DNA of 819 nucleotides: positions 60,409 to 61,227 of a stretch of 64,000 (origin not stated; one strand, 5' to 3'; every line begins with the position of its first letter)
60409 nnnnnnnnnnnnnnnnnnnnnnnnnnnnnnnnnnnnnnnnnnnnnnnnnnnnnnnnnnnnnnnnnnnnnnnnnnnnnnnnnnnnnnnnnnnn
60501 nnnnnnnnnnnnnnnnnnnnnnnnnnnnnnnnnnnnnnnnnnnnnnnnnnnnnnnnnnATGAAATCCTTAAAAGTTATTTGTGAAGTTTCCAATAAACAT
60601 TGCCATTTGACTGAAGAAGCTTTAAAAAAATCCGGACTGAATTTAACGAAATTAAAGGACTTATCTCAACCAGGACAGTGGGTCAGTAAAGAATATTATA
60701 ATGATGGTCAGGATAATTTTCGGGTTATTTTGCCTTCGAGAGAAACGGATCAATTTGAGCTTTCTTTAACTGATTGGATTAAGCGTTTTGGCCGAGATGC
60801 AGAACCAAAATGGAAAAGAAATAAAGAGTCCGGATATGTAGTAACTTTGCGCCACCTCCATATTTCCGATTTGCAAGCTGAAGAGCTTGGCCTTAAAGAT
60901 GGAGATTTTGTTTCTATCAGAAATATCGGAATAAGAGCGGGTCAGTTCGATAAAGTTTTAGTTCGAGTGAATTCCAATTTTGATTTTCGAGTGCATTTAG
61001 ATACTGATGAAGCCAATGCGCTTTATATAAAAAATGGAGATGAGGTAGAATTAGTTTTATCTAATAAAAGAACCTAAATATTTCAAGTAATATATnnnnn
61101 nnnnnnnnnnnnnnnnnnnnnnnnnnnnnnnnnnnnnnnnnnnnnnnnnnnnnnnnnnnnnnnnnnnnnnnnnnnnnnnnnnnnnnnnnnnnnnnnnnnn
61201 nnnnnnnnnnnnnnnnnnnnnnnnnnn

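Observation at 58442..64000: Pseudaminic-acid-type cluster with a PduL phosphotransacylase in place of the usual acetyltransferase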

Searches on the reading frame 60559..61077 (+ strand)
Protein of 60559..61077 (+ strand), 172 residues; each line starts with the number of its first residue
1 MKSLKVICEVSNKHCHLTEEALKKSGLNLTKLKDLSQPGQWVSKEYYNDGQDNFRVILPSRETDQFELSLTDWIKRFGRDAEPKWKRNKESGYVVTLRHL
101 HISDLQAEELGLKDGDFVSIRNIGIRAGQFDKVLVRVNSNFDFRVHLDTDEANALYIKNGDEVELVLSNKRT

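Call 10: search_protein_families(library=pfam, proteins=[window:60559-61077:+], max_evalue=0.01)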
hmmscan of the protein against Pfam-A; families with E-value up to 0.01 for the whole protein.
window:60559-61077:+ (172 aa): 2 families
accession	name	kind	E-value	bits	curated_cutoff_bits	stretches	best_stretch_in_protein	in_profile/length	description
PF06130.18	PTAC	-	2.9e-31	109.1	25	2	88-157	106-175/176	Phosphate propanoyltransferase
PF01568.27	Molydop_binding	-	0.0022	18.4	26.8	0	100-122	32-54/110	Molydopterin dinucleotide binding domain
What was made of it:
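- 60559..61077 (+): Short PduL/PTAC-fold dimetal protein (172 aa), overlapping pseC by 26 nt. It belongs to the CPR-restricted 'short PTAC' clade. Call 10: PF06130, 109 bits.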

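Call 11: search_protein_families(library=ncbifam, proteins=[window:60559-61077:+], max_evalue=0.01)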
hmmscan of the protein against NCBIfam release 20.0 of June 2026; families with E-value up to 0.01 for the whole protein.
window:60559-61077:+ (172 aa): 2 families
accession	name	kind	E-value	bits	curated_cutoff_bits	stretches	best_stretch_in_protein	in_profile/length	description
NF011652.1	PRK15070.1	subfamily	4.1e-32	111.4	209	2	86-165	105-184/185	phosphate propanoyltransferase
NF040837.1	BMC_EutD_Gpos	exception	5.6e-27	94.5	315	2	89-164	127-202/205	ethanolamine utilization phosphate acetyltransferase EutD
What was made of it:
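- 60559..61077 (+): Call 11: PduL subfamily NF011652, 111 bits, below the cut-off of 209.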

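Call 12: find_encoding_contigs(protein=window:60559-61077:+, flank=10000, max_places=6)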
Protein window:60559-61077:+ (172 aa): 1 contig read that carries it; 1 place shown.
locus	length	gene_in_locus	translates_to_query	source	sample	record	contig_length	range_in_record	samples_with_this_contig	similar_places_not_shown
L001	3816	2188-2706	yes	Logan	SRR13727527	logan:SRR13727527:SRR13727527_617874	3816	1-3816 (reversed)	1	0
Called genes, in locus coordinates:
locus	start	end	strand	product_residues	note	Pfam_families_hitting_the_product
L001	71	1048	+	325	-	PF00106:adh_short, PF01370:Epimerase, PF02719:Polysacc_synt_2, PF04321:RmlD_sub_bind, PF05368:NmrA, PF01073:3Beta_HSD, PF07993:NAD_binding_4, PF13460:NAD_binding_10, +2 more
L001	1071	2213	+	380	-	PF00155:Aminotran_1_2, PF01041:DegT_DnrJ_EryC1, PF01212:Beta_elim_lyase, PF00266:Aminotran_5, PF01053:Cys_Met_Meta_PP (weak)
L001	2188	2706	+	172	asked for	PF06130:PTAC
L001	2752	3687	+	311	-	PF01408:GFO_IDH_MocA, PF22725:GFO_IDH_MocA_C3, PF02894:GFO_IDH_MocA_C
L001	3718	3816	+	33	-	?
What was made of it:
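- Tried and rejected: The exact-protein look-up returned only a 3.8-kb Logan contig (call 12), so the downstream genes could not be read.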

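Call 14: find_homologous_proteins(query=window:60559-61077:+, max_evalue=0.001)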
Query window:60559-61077:+ (172 aa): 602 proteins with E <= 0.001 among 659 candidates; the best 120 are listed.
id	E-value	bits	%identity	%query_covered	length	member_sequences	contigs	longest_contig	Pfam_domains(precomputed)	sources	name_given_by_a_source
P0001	2.6e-110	383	100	100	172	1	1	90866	PF06130.19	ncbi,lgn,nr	ncbi:MAG: PduL/EutD family phosphate acyltransferase [bacterium]|nr:PduL/EutD family phosphate acylt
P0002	9.2e-90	317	83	96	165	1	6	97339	PF06130.19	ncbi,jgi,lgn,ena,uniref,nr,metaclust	ncbi:MAG: hypothetical protein A2909_00855 [Candidatus Tagabacteria bacterium RIFCSPLOWO2_01_FULL_39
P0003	2.3e-86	306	80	99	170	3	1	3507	PF06130.19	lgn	-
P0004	1.5e-85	303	80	96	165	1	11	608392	PF06130.19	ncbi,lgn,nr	ncbi:MAG: hypothetical protein HYY86_00695 [Candidatus Harrisonbacteria bacterium]|nr:hypothetical p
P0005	3.2e-85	302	79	98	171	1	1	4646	PF06130.19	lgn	-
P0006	3.6e-85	302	75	100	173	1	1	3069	PF06130.19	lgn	-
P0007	3.8e-85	302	80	96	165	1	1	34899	PF06130.19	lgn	-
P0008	6.6e-85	301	80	97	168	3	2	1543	PF06130.19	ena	-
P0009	1.5e-84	300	77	97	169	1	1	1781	PF06130.19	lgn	-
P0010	4.7e-84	298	77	98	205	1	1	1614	PF06130.19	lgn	-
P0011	1.9e-83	296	79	97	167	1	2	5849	PF06130.19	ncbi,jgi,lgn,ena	-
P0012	1.0e-82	294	75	97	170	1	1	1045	PF06130.19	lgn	-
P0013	3.2e-82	292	77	97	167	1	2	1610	PF06130.19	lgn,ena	-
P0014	4.9e-82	291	78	98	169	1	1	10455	PF06130.19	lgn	-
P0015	6.9e-82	291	78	98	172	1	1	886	PF06130.19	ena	-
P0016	9.7e-82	290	76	97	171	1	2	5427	PF06130.19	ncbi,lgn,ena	-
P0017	3.0e-80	286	75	97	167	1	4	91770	PF06130.19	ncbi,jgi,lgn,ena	-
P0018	1.3e-79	284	72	97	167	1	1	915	PF06130.19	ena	-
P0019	1.3e-79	284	74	97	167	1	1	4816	PF06130.19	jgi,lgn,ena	-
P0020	1.3e-79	284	76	95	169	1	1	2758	PF06130.19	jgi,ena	-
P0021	5.7e-79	281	76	97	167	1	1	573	PF06130.19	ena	-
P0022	1.1e-78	281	71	99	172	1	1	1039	PF06130.19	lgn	-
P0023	5.3e-78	278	80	88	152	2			PF06130.19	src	-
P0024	3.9e-77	276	74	97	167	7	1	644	PF06130.19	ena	-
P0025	2.8e-75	269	71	95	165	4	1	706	PF06130.19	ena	-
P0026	5.1e-75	269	72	97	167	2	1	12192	PF06130.19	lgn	-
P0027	8.1e-75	268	72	95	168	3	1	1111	PF06130.19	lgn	-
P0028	1.0e-74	268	73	95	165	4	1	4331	PF06130.19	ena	-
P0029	5.8e-73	262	70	97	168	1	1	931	PF06130.19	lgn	-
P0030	6.4e-72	259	65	98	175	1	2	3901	PF06130.19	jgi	jgi:putative phosphotransacetylase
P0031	5.2e-71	256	69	94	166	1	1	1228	PF06130.19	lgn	-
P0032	7.3e-70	252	64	97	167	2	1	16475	PF06130.19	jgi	jgi:putative phosphotransacetylase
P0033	7.6e-70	252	65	97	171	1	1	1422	PF06130.19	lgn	-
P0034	9.2e-70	252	65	98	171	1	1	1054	PF06130.19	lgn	-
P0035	4.8e-66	239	65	94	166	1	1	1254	PF06130.19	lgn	-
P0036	9.8e-66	238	79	76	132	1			PF06130.19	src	-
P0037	2.4e-58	214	65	88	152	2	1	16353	PF06130.19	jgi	-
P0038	2.6e-37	146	47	95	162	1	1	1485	PF06130.19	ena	-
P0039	8.6e-37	144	52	95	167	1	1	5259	PF06130.19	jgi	jgi:putative phosphotransacetylase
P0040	1.7e-36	143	50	95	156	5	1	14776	PF06130.19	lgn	-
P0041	3.3e-36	142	48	97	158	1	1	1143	PF06130.19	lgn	-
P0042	1.5e-31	127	46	95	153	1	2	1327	PF06130.19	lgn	-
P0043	2.8e-30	123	45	96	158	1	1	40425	PF06130.19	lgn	-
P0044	7.6e-30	122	45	97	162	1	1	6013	PF06130.19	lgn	-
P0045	1.3e-29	121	44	95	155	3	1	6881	PF06130.19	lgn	-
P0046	9.5e-29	118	46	97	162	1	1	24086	PF06130.19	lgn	-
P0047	1.5e-26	111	38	97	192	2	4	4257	PF06130.19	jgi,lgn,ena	-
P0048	2.2e-26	110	45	97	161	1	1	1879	PF06130.19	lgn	-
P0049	7.2e-26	109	40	93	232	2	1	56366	PF06130.19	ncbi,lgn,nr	ncbi:MAG: phosphate propanoyltransferase [Desulfotomaculum sp.]|nr:phosphate propanoyltransferase [D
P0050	2.0e-25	107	36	99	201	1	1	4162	PF06130.19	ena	-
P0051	5.5e-25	106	39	98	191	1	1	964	PF06130.19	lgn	-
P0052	6.2e-25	106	41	92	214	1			PF06130.19,PF01568.28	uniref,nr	uniref:phosphate propanoyltransferase n=1 Tax=Desulforadius tongensis TaxID=1216062 RepID=UPI00195B9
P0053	7.8e-25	105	41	92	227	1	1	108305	PF06130.19,PF01568.28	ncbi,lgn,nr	ncbi:putative phosphotransacetylase [Desulfohalotomaculum tongense]|nr:putative phosphotransacetylas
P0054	9.6e-25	105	45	97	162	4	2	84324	PF06130.19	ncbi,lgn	-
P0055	1.2e-24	105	41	94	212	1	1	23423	PF06130.19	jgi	-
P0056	1.6e-24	104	40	96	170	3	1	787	PF06130.19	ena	-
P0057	6.8e-24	102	39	94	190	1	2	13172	PF06130.19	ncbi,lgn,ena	-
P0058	8.2e-24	102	38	99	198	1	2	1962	PF06130.19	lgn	-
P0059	2.2e-23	101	37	95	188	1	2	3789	PF06130.19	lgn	-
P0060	3.4e-23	100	41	88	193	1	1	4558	PF06130.19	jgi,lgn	jgi:putative phosphotransacetylase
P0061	4.7e-23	100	40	91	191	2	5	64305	PF06130.19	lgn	-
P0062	6.1e-23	99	38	94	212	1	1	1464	PF06130.19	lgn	-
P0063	1.3e-22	98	39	95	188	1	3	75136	PF06130.19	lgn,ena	-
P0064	1.4e-22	98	40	95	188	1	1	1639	PF06130.19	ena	-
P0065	2.4e-22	97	37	97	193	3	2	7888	PF06130.19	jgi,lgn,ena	-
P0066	2.5e-22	97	41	98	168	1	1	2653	PF06130.19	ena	-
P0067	2.6e-22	97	39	95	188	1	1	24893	PF06130.19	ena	-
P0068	2.7e-22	97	39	94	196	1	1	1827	PF06130.19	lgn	-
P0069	4.8e-22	96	38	95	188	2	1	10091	PF06130.19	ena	-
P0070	4.9e-22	96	37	94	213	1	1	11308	PF06130.19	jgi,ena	-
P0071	5.1e-22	96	37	94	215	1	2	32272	PF06130.19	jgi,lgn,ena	-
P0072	7.1e-22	96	37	96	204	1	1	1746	PF06130.19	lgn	-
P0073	8.0e-22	96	39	91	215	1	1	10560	PF06130.19,PF01568.28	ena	-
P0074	1.4e-21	95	40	91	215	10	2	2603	PF06130.19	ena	-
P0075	1.5e-21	95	37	99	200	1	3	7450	PF06130.19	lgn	-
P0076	2.0e-21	94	37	95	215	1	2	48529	PF06130.19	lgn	-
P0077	2.1e-21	94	37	91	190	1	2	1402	PF06130.19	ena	-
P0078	2.3e-21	94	37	95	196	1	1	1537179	PF06130.19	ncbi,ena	-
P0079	2.9e-21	94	38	95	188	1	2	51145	PF06130.19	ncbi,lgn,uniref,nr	ncbi:phosphate propanoyltransferase [Caldisalinibacter kiritimatiensis]|uniref:Phosphate propanoyltr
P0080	3.1e-21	94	38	96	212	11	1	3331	PF06130.19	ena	-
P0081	3.2e-21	94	40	91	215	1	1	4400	PF06130.19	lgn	-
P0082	3.2e-21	94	38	91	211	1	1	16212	PF06130.19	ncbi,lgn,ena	-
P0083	3.7e-21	93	35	95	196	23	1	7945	PF06130.19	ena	-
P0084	4.5e-21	93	38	96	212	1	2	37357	PF06130.19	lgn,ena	-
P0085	4.5e-21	93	38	91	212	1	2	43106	PF06130.19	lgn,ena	-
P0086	4.7e-21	93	39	94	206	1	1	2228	PF06130.19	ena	-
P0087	6.7e-21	93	36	95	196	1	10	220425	PF06130.19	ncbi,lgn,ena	-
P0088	7.0e-21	92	37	95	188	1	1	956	PF06130.19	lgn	-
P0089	7.8e-21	92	38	94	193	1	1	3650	PF06130.19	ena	-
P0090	1.1e-20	92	36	95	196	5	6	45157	PF06130.19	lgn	-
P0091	1.2e-20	92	36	95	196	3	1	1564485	PF06130.19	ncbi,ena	-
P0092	1.4e-20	92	37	91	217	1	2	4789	PF06130.19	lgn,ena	-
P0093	2.2e-20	91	36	95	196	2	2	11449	PF06130.19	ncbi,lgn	-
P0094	2.2e-20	91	39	93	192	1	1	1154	PF06130.19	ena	-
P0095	2.4e-20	91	38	97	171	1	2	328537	PF06130.19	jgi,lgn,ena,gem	-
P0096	2.6e-20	91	38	91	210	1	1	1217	PF06130.19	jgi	-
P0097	3.1e-20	90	36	94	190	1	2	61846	PF06130.19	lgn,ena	-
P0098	3.1e-20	90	35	95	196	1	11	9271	PF06130.19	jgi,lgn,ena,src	jgi:putative phosphotransacetylase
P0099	3.2e-20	90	38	94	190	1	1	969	PF06130.19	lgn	-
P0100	3.3e-20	90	37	95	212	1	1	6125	PF06130.19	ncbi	-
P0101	3.6e-20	90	38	91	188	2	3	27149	PF06130.19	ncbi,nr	ncbi:phosphate propanoyltransferase [Patescibacteria group bacterium]|nr:phosphate propanoyltransfer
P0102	4.0e-20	90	37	95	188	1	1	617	PF06130.19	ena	-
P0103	4.2e-20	90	37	91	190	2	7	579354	PF06130.19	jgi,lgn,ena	jgi:Propanediol utilization protein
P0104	4.4e-20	90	37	99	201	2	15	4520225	PF06130.19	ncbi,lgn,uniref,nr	ncbi:phosphate propanoyltransferase/2-acylglycerol O-acyltransferase [Acididesulfobacillus acetoxyda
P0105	5.4e-20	90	40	90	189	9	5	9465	PF06130.19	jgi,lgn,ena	-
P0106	5.4e-20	90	37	95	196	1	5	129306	PF06130.19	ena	-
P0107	5.8e-20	90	39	94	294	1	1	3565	PF06130.19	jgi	-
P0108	6.5e-20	89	39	91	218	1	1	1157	PF06130.19,PF01568.28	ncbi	-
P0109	6.6e-20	89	35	98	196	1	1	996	PF06130.19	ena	-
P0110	7.0e-20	89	38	94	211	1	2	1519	PF06130.19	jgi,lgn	-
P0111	7.3e-20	89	38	91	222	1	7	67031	PF06130.19,PF01568.28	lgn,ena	-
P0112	7.4e-20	89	38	91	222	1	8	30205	PF06130.19,PF01568.28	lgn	-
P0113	7.8e-20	89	35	95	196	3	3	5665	PF06130.19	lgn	-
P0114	7.8e-20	89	37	92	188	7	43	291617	PF06130.19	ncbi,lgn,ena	-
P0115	9.0e-20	89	37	91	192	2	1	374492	PF06130.19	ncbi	-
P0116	9.5e-20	89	38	91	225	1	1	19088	PF06130.19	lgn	-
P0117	1.0e-19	89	39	97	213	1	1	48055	PF06130.19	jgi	-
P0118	1.0e-19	89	39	91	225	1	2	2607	PF06130.19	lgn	-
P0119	1.1e-19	89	36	95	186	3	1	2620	PF06130.19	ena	-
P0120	1.1e-19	89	35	95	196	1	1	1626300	PF06130.19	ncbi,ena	-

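Call 15: find_encoding_contigs(protein=P0002, flank=10000, max_places=3)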
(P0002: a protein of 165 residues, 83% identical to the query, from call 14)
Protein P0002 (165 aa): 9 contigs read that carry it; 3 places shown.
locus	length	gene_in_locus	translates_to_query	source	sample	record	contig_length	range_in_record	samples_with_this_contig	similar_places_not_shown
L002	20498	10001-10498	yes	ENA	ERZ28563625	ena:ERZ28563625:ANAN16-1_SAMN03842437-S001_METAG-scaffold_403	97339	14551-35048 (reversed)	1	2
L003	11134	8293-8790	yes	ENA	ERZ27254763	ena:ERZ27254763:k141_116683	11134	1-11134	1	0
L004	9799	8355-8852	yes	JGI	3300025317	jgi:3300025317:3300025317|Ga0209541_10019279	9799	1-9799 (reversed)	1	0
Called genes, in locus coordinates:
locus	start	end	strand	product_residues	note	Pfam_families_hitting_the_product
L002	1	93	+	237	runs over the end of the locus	-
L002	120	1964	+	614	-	PF00664:ABC_membrane, PF02463:SMC_N (weak), PF00005:ABC_tran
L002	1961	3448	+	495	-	PF05159:Capsule_synth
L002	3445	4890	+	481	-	PF05159:Capsule_synth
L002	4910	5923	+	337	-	PF03102:NeuB, PF08666:SAF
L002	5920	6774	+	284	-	-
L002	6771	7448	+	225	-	PF02348:CTP_transf_3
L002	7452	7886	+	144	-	PF00132:Hexapep, PF14602:Hexapep_2 (weak)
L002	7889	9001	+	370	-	PF01041:DegT_DnrJ_EryC1, PF00155:Aminotran_1_2 (faint), PF01053:Cys_Met_Meta_PP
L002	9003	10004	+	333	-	PF01073:3Beta_HSD, PF01370:Epimerase, PF02719:Polysacc_synt_2, PF04321:RmlD_sub_bind, PF05368:NmrA, PF16363:GDP_Man_Dehyd, PF07993:NAD_binding_4, PF13460:NAD_binding_10, +1 more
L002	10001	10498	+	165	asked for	PF06130:PTAC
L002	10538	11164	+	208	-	PF02698:DUF218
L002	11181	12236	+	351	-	PF03102:NeuB, PF08666:SAF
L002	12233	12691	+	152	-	PF00132:Hexapep (weak), PF14602:Hexapep_2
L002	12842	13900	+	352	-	PF01041:DegT_DnrJ_EryC1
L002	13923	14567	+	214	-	PF05724:TPMT (weak), PF01209:Ubie_methyltran, PF13489:Methyltransf_23, PF07021:MetW (weak), PF13847:Methyltransf_31, PF08241:Methyltransf_11, PF08242:Methyltransf_12, PF13649:Methyltransf_25, +2 more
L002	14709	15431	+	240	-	PF08889:WbqC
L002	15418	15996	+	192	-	PF02585:PIG-L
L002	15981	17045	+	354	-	PF00107:ADH_zinc_N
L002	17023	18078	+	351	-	PF01408:GFO_IDH_MocA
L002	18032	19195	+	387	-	PF13439:Glyco_transf_4, PF00534:Glycos_transf_1, PF13692:Glyco_trans_1_4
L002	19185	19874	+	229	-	PF13489:Methyltransf_23, PF01209:Ubie_methyltran (faint), PF13847:Methyltransf_31, PF08241:Methyltransf_11, PF08242:Methyltransf_12, PF13649:Methyltransf_25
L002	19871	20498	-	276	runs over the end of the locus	PF01370:Epimerase, PF04321:RmlD_sub_bind, PF16363:GDP_Man_Dehyd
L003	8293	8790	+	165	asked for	PF06130:PTAC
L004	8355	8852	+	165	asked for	PF06130:PTAC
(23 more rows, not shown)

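Call 16: find_encoding_contigs(protein=P0004, flank=10000, max_places=3)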
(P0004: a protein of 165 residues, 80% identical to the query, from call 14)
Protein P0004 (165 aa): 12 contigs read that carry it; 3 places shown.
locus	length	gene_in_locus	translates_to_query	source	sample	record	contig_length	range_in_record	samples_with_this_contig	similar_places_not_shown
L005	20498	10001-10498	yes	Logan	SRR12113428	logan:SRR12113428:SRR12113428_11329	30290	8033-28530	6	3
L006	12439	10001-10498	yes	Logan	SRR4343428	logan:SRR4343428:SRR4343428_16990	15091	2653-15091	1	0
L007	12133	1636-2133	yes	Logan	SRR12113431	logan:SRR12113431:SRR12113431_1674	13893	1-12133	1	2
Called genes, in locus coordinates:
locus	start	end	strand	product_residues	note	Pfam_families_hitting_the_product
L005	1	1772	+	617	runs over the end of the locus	PF00664:ABC_membrane, PF02463:SMC_N (weak), PF00005:ABC_tran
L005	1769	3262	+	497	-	PF05159:Capsule_synth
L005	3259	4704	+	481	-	PF05159:Capsule_synth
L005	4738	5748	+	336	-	PF03102:NeuB, PF08666:SAF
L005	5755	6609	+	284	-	-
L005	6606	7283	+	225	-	PF02348:CTP_transf_3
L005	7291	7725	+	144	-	PF14602:Hexapep_2 (faint), PF00132:Hexapep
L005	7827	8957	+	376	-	PF00155:Aminotran_1_2 (faint), PF01041:DegT_DnrJ_EryC1, PF01053:Cys_Met_Meta_PP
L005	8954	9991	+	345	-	PF01073:3Beta_HSD, PF01370:Epimerase, PF02719:Polysacc_synt_2, PF04321:RmlD_sub_bind, PF05368:NmrA, PF16363:GDP_Man_Dehyd, PF07993:NAD_binding_4, PF13460:NAD_binding_10, +2 more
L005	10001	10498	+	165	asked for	PF06130:PTAC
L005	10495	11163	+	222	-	PF02698:DUF218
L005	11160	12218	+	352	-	PF03102:NeuB, PF08666:SAF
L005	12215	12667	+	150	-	PF00132:Hexapep (weak), PF14602:Hexapep_2 (weak)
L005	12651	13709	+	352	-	PF01041:DegT_DnrJ_EryC1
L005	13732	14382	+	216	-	PF13489:Methyltransf_23, PF01209:Ubie_methyltran, PF05175:MTS (weak), PF07021:MetW (weak), PF13847:Methyltransf_31, PF08241:Methyltransf_11, PF08242:Methyltransf_12, PF13649:Methyltransf_25, +2 more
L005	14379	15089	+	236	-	PF08889:WbqC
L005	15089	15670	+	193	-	PF02585:PIG-L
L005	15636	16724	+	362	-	PF01262:AlaDh_PNT_C (weak), PF00107:ADH_zinc_N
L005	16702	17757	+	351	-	PF01408:GFO_IDH_MocA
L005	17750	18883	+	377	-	PF13439:Glyco_transf_4, PF00534:Glycos_transf_1, PF13692:Glyco_trans_1_4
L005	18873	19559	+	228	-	PF13489:Methyltransf_23, PF01209:Ubie_methyltran (weak), PF13847:Methyltransf_31, PF08241:Methyltransf_11, PF08242:Methyltransf_12, PF13649:Methyltransf_25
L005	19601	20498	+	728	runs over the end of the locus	PF04932:Wzy_C, PF13432:TPR_16 (faint), PF07719:TPR_2 (faint), PF13414:TPR_11 (faint), PF00515:TPR_1 (faint), PF13424:TPR_12 (faint), PF21033:RMD1-3 (weak), PF13181:TPR_8 (weak), +4 more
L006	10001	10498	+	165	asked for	PF06130:PTAC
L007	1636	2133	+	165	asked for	PF06130:PTAC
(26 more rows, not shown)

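Call 20: find_related_loci(query=A1, collection=genome_contigs, flank=10000)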
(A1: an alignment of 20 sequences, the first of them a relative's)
Query A1 (172 aa) in genome_contigs; peptide patterns used: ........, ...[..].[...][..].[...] (x = any residue, [..] = any of these).
600 stretches matched a pattern (row limit reached: there are more); 585 encode a relative of the query (tblastn E <= 1e-3); the best 80 are kept; 80 distinct loci.
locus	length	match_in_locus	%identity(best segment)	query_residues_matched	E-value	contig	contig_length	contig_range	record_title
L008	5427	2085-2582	76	2-167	2e-86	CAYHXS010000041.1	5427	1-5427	MAG TPA_asm: uncultured Candidatus Saccharibacteria bacterium isolate ERP119705_co17_1020 genome assembly, contig: NODE_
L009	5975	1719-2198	73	5-164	1e-77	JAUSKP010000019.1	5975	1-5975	MAG: bacterium isolate E14_metabat.bin.6 E14_k141_1207351, whole genome shotgun sequence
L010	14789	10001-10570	40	1-166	9e-34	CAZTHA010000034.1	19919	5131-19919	MAG TPA_asm: uncultured bacterium isolate binchicken_co108_60 genome assembly, contig: NODE_5794_length_19919_cov_5.5518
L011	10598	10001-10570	40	1-166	3e-35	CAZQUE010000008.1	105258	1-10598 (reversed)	MAG TPA_asm: uncultured bacterium isolate SRP304446_co1_153 genome assembly, contig: NODE_92_length_105258_cov_12.134217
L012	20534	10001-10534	40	10-163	2e-32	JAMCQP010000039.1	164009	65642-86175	MAG: Bacillota bacterium isolate FK_Sedi_A_Bin.38 NODE_82_length_164009_cov_3.83001, whole genome shotgun sequence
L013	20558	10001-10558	38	5-166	2e-32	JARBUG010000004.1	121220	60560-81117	MAG: Symbiobacteriaceae bacterium isolate L_E1_T20_C_bin.52 scaffold_460, whole genome shotgun sequence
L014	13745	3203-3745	40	10-166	7e-32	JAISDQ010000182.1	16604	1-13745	MAG: Synergistaceae bacterium isolate Gx485_bin140 k119_4205043, whole genome shotgun sequence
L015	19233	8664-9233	38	1-166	8e-32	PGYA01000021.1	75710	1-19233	MAG: Candidatus Riflebacteria bacterium HGW-Riflebacteria-2 bjp_ig2102_scaffold_340, whole genome shotgun sequence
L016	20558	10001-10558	36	11-172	1e-29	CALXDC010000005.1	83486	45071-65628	MAG: uncultured Oscillospiraceae bacterium isolate BRZ_NE__bin20 genome assembly, contig: BRZ_NE__NODE_475_length_83486_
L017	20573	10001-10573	38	4-171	5e-31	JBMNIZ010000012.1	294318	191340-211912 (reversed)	MAG: Bacillota bacterium isolate SBF912LR0HQ0200 contig_5461, whole genome shotgun sequence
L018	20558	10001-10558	37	5-166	4e-31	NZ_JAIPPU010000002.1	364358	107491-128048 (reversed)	MAG: Acetobacterium wieringae isolate CSMB_175 NODE_3_length_364358_cov_38.713192, whole genome shotgun sequence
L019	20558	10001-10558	38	5-166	5e-31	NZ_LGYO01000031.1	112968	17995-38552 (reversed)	Acetobacterium bakii strain DSM 8239 contig_31, whole genome shotgun sequence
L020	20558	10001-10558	36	5-166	9e-31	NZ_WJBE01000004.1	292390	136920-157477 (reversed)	Acetobacterium malicum strain DSM 4132 NODE_4_length_292390_cov_22.5501, whole genome shotgun sequence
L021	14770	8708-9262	38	6-166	7e-31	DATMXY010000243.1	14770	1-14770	MAG TPA_asm: Anaerovoracaceae bacterium isolate SMAG_U13132 k141_27562, whole genome shotgun sequence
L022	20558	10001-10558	36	5-166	5e-31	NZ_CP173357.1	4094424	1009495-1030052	Acetobacterium carbinolicum strain DSM 2925 chromosome, complete genome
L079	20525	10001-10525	39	1-154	4e-27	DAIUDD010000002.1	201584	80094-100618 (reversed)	MAG TPA_asm: Patescibacteria group bacterium isolate CTOTU18519 NODE_44_length_201584_cov_13.710846, whole genome shotgu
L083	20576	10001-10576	35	2-167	3e-25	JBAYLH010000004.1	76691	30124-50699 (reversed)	MAG: Candidatus Buchananbacteria bacterium isolate SO_2016_GW1_99 scaffold00745_OW334_2016, whole genome shotgun sequenc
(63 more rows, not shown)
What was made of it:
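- Tried and rejected: genome_contigs scan with the short-clade alignment (call 20).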
